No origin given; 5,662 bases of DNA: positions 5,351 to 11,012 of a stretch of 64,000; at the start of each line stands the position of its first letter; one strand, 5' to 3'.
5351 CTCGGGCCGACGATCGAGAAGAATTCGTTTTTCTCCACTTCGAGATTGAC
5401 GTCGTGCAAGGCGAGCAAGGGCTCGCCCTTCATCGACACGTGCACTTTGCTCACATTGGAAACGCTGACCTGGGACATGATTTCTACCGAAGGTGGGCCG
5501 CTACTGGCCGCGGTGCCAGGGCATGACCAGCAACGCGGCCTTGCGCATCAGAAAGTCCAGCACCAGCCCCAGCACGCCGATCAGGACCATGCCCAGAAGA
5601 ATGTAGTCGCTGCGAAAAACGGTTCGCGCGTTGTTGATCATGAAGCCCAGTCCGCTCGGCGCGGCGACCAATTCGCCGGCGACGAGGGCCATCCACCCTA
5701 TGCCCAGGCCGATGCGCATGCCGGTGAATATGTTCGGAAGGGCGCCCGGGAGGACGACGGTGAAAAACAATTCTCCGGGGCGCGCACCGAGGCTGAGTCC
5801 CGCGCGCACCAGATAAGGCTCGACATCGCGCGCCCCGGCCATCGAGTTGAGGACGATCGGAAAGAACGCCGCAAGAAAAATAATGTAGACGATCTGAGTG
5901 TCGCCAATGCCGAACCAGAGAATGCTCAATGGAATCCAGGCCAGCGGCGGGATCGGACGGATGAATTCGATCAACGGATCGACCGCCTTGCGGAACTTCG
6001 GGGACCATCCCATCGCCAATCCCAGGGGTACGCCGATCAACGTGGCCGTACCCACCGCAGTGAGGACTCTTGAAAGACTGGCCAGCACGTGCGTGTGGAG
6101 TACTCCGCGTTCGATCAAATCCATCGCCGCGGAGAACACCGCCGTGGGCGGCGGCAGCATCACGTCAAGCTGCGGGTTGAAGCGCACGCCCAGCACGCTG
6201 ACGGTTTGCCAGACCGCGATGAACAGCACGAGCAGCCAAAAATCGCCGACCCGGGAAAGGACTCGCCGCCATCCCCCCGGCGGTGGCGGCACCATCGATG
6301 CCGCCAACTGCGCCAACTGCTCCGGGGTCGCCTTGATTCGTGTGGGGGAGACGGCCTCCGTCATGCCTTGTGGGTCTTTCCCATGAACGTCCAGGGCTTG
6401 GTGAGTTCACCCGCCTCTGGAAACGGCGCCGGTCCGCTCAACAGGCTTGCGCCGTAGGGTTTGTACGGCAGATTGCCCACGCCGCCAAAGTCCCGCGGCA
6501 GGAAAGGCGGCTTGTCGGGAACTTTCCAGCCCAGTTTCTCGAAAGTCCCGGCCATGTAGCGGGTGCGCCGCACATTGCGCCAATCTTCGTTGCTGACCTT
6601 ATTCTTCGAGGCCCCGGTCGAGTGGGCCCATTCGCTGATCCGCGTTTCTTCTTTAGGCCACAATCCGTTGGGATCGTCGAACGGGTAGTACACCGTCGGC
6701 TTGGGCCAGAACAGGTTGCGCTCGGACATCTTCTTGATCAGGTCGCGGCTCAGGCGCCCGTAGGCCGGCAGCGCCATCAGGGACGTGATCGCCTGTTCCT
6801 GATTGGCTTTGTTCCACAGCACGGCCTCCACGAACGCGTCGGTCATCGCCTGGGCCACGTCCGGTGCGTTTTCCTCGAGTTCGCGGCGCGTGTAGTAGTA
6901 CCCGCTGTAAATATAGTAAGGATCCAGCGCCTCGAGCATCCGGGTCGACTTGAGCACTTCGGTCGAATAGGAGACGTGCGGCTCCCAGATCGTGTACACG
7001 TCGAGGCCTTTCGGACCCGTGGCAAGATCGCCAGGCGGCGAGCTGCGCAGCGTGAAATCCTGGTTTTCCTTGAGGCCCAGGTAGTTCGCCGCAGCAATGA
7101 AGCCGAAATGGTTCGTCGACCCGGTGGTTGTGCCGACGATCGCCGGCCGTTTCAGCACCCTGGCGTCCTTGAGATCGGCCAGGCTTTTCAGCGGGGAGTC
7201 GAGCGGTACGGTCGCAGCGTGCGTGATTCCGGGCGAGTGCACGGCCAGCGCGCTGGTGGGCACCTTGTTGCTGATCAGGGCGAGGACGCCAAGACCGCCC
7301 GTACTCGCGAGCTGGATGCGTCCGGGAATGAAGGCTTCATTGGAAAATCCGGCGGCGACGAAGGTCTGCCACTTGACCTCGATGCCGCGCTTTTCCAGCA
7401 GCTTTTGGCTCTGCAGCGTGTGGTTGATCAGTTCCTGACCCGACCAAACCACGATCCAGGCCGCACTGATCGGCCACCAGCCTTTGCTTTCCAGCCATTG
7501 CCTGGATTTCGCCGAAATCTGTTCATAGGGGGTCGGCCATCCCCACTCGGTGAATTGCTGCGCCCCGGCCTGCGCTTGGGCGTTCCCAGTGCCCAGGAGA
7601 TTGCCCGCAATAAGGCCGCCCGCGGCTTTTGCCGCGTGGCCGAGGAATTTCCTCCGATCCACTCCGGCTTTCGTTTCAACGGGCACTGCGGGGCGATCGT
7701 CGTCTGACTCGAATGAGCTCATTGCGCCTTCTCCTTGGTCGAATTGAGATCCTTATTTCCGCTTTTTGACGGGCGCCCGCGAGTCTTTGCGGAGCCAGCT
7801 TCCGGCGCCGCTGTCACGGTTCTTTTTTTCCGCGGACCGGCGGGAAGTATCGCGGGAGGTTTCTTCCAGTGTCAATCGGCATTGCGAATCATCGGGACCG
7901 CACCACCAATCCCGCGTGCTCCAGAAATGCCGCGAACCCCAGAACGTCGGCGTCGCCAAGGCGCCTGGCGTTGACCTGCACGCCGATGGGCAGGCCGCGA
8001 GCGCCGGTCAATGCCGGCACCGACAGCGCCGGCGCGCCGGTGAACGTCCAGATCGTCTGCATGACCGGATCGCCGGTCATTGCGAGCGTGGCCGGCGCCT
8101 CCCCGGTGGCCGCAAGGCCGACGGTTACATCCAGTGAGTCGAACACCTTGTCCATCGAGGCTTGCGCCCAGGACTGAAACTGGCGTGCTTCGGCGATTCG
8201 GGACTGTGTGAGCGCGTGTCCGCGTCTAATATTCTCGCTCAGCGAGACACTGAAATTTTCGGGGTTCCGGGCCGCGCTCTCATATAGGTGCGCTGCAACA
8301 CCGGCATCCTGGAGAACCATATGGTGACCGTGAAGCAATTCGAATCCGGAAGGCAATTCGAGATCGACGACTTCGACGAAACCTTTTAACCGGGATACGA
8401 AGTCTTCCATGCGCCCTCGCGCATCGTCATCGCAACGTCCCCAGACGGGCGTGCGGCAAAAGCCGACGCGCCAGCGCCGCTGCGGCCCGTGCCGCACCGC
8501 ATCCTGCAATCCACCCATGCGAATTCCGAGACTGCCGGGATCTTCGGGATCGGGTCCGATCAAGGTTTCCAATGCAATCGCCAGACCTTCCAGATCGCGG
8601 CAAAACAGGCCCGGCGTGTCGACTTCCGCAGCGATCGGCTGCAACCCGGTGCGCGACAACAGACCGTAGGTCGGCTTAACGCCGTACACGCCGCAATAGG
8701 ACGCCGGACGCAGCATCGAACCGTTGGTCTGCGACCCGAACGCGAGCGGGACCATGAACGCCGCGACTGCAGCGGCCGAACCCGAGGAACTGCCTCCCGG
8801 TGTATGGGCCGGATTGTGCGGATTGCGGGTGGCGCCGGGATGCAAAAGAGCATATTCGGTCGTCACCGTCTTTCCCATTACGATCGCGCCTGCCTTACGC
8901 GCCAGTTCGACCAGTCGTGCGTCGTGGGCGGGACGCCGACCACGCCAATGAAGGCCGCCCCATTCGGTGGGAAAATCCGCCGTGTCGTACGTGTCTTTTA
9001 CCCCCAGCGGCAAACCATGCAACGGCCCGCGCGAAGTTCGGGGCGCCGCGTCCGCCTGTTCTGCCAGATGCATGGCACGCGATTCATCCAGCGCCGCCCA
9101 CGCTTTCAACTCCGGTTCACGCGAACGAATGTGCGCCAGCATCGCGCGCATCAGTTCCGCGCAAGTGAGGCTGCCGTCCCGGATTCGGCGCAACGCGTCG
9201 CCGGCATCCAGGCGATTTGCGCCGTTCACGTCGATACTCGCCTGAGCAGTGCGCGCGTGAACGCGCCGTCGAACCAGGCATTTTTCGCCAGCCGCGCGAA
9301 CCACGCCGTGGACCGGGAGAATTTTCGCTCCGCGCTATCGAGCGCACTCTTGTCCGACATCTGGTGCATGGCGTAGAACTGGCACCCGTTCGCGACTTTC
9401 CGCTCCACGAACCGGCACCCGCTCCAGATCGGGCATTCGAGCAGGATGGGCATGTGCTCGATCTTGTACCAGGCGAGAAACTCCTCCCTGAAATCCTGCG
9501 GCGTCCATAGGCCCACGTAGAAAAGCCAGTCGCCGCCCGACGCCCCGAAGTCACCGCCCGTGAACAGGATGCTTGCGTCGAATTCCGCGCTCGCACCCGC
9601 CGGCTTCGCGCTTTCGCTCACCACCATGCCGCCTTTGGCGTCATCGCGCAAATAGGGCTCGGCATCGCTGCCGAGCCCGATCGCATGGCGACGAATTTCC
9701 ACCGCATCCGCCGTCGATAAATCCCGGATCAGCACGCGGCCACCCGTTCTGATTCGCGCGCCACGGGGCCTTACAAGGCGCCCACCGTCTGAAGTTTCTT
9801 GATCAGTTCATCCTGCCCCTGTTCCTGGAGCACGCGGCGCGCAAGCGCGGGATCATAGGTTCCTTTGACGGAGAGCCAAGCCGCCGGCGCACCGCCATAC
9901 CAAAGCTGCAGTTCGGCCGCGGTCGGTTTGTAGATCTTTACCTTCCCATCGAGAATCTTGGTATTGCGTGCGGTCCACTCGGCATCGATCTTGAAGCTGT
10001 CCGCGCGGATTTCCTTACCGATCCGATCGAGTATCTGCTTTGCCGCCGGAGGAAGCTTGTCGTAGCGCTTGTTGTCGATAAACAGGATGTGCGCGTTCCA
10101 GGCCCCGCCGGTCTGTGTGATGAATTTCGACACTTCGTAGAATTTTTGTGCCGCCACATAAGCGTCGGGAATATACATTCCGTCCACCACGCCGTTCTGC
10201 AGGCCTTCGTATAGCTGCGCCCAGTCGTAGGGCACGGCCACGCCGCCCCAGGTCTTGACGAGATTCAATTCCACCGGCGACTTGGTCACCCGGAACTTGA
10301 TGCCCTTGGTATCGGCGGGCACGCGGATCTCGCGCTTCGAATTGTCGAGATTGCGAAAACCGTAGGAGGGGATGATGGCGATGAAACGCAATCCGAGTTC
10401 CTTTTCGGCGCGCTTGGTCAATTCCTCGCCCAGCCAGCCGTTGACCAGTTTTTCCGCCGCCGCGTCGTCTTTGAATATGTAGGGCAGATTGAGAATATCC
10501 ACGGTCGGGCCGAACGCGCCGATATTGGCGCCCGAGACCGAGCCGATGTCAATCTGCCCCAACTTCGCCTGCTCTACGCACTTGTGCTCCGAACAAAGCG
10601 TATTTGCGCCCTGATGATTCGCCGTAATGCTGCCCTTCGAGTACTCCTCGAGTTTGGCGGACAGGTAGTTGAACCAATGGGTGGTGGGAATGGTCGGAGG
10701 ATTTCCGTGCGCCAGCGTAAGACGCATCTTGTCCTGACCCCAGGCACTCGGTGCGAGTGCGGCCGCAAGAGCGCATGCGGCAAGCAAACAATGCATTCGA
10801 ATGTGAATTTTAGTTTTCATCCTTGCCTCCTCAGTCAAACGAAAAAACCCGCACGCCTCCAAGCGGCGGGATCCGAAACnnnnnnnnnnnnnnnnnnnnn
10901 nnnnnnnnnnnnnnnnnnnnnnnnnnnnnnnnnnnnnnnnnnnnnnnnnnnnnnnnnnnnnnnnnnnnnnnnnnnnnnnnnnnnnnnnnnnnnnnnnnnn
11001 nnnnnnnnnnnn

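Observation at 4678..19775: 13-gene co-directional block (plus one divergent gene) encoding a split biotin-dependent carboxylase of unknown substrate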

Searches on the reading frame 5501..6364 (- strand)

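Call 3: search_protein_families(library=pfam, proteins=[window:5501-6364:-], max_evalue=0.01)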
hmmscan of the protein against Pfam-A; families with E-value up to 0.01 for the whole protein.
window:5501-6364:- (287 aa): 1 family
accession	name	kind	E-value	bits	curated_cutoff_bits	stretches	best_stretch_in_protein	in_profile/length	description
PF00528.27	BPD_transp_1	-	3.7e-24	85.9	26.4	1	111-274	1-176/184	Binding-protein-dependent transport system inner membrane component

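Call 5: search_protein_families(library=ncbifam, proteins=[window:5501-6364:-], max_evalue=0.001)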
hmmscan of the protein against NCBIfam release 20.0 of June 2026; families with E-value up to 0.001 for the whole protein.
window:5501-6364:- (287 aa): 11 families
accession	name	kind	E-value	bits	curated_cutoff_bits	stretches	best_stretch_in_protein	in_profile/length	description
NF007545.0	PRK10160.1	equivalog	7.5e-59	199.4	342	1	45-285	31-272/275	taurine ABC transporter permease TauC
NF040733.1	ABC_perm_U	equivalog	6.2e-55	186.4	295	1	42-283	12-248/251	ABC transporter permease subunit SaoP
TIGR01183.1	ntrB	equivalog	5.9e-39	133.8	209.05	1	89-273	15-199/202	nitrate ABC transporter permease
NF008470.0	PRK11365.1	equivalog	1.6e-38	132.6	347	1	33-283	6-252/263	aliphatic sulfonate ABC transporter permease SsuC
NF008196.0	PRK10952.1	equivalog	2.8e-17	62.6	439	1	92-273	145-325/356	glycine betaine/L-proline ABC transporter permease ProW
TIGR03416.1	ABC_choXWV_perm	equivalog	2.5e-15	56.7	363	1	79-272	74-266/267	choline ABC transporter permease subunit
NF011624.0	PRK15050.1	equivalog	0.00026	20.2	247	1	164-217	169-223/297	2-aminoethylphosphonate ABC transporter permease subunit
TIGR01097.1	PhnE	equivalog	0.00028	20.5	216.7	0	42-272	8-243/252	phosphonate ABC transporter, permease protein PhnE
TIGR03226.1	PhnU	equivalog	0.00032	20.3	283.45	1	163-219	186-243/311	2-aminoethylphosphonate ABC transporter permease subunit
TIGR02141.1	modB_ABC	equivalog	0.00046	19.9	182.6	0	167-218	91-143/208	molybdate ABC transporter permease subunit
TIGR01581.1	Mo_ABC_porter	hypoth_equivalog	0.00093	18.7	210.3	0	162-216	111-164/225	ABC transporter permease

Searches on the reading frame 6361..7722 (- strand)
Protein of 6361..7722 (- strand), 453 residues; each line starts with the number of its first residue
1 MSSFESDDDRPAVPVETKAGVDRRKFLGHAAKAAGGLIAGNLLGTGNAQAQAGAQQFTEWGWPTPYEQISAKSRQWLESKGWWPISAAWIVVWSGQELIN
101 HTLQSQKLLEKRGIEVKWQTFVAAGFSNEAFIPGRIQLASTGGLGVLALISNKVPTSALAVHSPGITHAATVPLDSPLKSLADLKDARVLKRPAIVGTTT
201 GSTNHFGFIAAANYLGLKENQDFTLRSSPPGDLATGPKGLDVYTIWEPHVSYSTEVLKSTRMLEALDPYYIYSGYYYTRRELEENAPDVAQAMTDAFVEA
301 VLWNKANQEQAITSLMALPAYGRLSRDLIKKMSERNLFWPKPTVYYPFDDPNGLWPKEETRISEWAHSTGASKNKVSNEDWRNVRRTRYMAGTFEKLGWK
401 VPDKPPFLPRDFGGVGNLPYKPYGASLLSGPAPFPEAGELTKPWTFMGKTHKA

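Call 3: search_protein_families(library=pfam, proteins=[window:6361-7722:-], max_evalue=0.01)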
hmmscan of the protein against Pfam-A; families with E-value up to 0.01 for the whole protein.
window:6361-7722:- (453 aa): 2 families
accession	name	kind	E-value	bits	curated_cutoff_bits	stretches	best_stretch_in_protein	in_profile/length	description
PF04069.17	OpuAC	-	0.00022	21.4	21.2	1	93-308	10-238/257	Substrate binding domain of ABC-type glycine betaine transport system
PF12974.12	Phosphonate-bd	-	0.003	17.4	27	1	112-189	27-108/242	ABC transporter, phosphonate, periplasmic substrate-binding protein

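Call 5: search_protein_families(library=ncbifam, proteins=[window:6361-7722:-], max_evalue=0.001)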
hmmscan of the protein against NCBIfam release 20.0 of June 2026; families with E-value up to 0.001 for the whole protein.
window:6361-7722:- (453 aa): 2 families
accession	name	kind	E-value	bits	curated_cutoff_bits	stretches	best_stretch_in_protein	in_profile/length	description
TIGR01728.1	SsuA_fam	subfamily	4.9e-16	58.8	163.5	1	104-313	18-225/290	aliphatic sulfonate ABC transporter substrate-binding protein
NF008588.0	PRK11553.1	subfamily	9.5e-08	31.3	299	1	104-316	44-252/319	aliphatic sulfonate ABC transporter substrate-binding protein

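Call 34: search_solved_structures(query=window:6361-7722:-, max_evalue=0.01)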
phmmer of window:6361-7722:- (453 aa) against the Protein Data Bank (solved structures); distinct sequences matched with E-value up to 0.01: 2.
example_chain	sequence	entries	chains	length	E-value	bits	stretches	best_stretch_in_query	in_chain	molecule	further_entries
6ssy_A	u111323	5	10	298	0.00018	23.8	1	110-301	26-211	Taurine-binding periplasmic protein | Taurine ABC transporter substrate-binding protein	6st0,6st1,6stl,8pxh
3uif_A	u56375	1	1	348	0.00095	21.4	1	107-306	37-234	Sulfonate ABC transporter, periplasmic sulfonate-binding protein SsuA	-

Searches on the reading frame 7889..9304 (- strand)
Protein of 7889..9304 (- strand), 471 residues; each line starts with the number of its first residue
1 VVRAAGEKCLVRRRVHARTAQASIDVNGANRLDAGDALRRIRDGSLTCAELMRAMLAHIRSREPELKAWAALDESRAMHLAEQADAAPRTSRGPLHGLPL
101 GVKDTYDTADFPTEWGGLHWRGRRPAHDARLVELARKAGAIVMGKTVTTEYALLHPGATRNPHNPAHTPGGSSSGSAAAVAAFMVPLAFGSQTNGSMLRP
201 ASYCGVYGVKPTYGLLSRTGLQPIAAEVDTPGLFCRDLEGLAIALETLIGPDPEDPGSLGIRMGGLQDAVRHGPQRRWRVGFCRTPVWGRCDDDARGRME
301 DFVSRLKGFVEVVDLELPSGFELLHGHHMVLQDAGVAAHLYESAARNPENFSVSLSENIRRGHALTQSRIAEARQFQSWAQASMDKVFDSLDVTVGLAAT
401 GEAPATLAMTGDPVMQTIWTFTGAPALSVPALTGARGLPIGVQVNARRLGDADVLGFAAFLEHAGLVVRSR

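Call 3: search_protein_families(library=pfam, proteins=[window:7889-9304:-], max_evalue=0.01)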
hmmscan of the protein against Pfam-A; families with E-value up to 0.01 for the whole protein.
window:7889-9304:- (471 aa): 1 family
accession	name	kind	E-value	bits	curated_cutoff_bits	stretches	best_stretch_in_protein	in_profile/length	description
PF01425.27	Amidase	-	1.1e-77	262.4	27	1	50-455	1-445/445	Amidase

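Call 5: search_protein_families(library=ncbifam, proteins=[window:7889-9304:-], max_evalue=0.001)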
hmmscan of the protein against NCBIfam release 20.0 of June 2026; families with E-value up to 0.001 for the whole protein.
window:7889-9304:- (471 aa): 26 families (the best 25 are shown)
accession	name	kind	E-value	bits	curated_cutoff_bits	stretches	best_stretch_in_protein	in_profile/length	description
NF006631.0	PRK09201.1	equivalog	4.6e-66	223.4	461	1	32-468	7-458/466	AtzE family amidohydrolase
TIGR02715.1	amido_AtzE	subfamily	3.2e-61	207.7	425.75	1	37-467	5-450/452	AtzE family amidohydrolase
TIGR00132.1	gatA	equivalog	9.6e-61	205.9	481.1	2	43-318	7-287/466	Asp-tRNA(Asn)/Glu-tRNA(Gln) amidotransferase subunit GatA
NF004816.0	PRK06170.1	equivalog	1.6e-58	198.5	503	2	36-381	16-372/493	amidase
NF005688.0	PRK07488.1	equivalog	6e-54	183.7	532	1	34-319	13-291/474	indoleacetamide hydrolase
NF004815.0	PRK06169.1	equivalog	1.1e-53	182.4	506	1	31-464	9-458/471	amidase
NF005686.0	PRK07486.1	subfamily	6.7e-53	180.1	465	2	26-264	8-256/486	amidase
NF004717.0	PRK06061.1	equivalog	6.4e-51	173.5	498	1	35-463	20-465/483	amidase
NF006169.0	PRK08310.1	equivalog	1.6e-47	162.8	391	2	76-254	8-193/395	amidase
NF005687.0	PRK07487.1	subfamily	2.4e-46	158.5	428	1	31-466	7-457/468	amidase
NF006006.0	PRK08137.1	equivalog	1.1e-45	156.4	534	1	20-258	23-276/529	amidase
NF009119.0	PRK12470.1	equivalog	1.4e-44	152.9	498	1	36-464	13-451/462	amidase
NF006043.0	PRK08186.1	subfamily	1.4e-44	152.6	487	1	36-463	11-446/600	allophanate hydrolase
NF005450.0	PRK07042.1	equivalog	3.6e-41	141.1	458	1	32-464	7-451/464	amidase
TIGR02713.1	allophanate_hyd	equivalog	5.2e-38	130.9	511.05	1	78-462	14-410/563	allophanate hydrolase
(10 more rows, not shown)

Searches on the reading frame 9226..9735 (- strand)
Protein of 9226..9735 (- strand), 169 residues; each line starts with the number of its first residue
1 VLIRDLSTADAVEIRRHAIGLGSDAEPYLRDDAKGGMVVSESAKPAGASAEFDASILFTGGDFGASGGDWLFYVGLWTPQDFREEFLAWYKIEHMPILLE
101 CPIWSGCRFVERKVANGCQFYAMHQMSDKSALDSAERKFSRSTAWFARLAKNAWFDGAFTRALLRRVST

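Call 3: search_protein_families(library=pfam, proteins=[window:9226-9735:-], max_evalue=0.01)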
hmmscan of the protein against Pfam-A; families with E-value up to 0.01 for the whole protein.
window:9226-9735:- (169 aa): 0 families

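Call 5: search_protein_families(library=ncbifam, proteins=[window:9226-9735:-], max_evalue=0.001)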
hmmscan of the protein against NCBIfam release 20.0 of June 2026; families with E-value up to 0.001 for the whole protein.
window:9226-9735:- (169 aa): 0 families

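Call 20: search_protein_families(library=pfam, proteins=[window:9226-9735:-], max_evalue=1)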
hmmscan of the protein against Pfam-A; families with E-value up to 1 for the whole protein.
window:9226-9735:- (169 aa): 2 families
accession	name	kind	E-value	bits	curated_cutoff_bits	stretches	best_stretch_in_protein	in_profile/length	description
PF14114.12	DUF4286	-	0.021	15.5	25.8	1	78-133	10-68/100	Domain of unknown function (DUF4286)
PF24936.1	DUF7753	-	0.2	12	27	0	131-159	27-55/63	Domain of unknown function (DUF7753)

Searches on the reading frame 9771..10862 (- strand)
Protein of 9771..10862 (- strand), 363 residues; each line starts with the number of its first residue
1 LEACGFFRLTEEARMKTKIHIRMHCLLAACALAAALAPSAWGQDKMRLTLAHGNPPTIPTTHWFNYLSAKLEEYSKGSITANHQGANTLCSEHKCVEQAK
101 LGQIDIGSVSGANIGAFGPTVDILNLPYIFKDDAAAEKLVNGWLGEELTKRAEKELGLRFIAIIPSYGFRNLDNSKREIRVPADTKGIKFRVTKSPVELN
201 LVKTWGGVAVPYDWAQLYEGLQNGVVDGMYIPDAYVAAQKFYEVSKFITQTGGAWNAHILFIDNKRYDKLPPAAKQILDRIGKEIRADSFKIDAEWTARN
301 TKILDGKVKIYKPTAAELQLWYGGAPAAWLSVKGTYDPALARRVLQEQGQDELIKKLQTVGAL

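Call 3: search_protein_families(library=pfam, proteins=[window:9771-10862:-], max_evalue=0.01)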
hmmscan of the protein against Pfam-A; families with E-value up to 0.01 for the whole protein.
window:9771-10862:- (363 aa): 1 family
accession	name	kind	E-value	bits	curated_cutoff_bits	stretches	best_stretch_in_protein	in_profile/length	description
PF03480.18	DctP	-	1.7e-54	185.5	23.4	1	51-322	2-272/286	Bacterial extracellular solute-binding protein, family 7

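Call 5: search_protein_families(library=ncbifam, proteins=[window:9771-10862:-], max_evalue=0.001)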
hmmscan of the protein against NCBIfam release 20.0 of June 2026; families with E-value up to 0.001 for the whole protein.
window:9771-10862:- (363 aa): 2 families
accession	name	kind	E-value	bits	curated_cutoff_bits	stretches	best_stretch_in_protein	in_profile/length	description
TIGR00787.1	dctP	subfamily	3.4e-50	170.9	175.05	1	51-287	2-236/257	DctP family TRAP transporter solute-binding subunit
NF037995.1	TRAP_S1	subfamily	7e-42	143.6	50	1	50-321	2-271/271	TRAP transporter substrate-binding protein DctP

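Call 52: search_solved_structures(query=window:9771-10820:-, max_evalue=1e-10)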
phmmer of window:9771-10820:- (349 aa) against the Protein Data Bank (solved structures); distinct sequences matched with E-value up to 1e-10: 72 (the best 60 are shown).
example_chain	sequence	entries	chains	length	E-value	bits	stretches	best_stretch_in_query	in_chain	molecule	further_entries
4p9k_A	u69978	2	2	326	5.4e-30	107.9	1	74-278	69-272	TRAP dicarboxylate transporter, DctP subunit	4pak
4pdd_A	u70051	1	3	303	1.6e-28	103.1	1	64-265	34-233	TRAP dicarboxylate transporter, DctP subunit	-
4pdh_A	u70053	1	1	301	5.6e-28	101.3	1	72-281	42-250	TRAP dicarboxylate transporter, DctP subunit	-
4pfr_A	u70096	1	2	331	1.2e-27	100.2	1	33-315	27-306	TRAP dicarboxylate transporter, DctP subunit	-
24gg_A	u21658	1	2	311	2e-27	99.5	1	35-283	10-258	DctP family TRAP transporter solute receptor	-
24gh_A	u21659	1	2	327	2.1e-27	99.4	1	32-283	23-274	DctP family TRAP transporter solute receptor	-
4xfe_A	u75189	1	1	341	3.9e-27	98.5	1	12-284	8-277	TRAP dicarboxylate transporter subunit DctP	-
4p47_A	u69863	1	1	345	5.1e-27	98.1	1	45-284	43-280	TRAP dicarboxylate transporter, DctP subunit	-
8t9t_A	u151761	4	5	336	5.8e-27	98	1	14-279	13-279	Isethionate-binding periplasmic protein DctP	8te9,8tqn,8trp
4ngu_A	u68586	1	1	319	3e-26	95.6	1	32-328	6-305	TRAP dicarboxylate transporter, DctP subunit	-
4n8g_A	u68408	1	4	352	6.6e-26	94.5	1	12-343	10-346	TRAP dicarboxylate transporter, DctP subunit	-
2cex_A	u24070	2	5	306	3.8e-25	92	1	55-264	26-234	PROTEIN HI0146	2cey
2wyk_A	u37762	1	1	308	3.9e-25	92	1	55-264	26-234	SIALIC ACID-BINDING PERIPLASMIC PROTEIN SIAP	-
4ng7_A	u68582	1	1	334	3.9e-25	92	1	34-289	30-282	TRAP periplasmic solute binding protein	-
2v4c_A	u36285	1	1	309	3.9e-25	92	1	55-264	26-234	SIALIC ACID-BINDING PERIPLASMIC PROTEIN SIAP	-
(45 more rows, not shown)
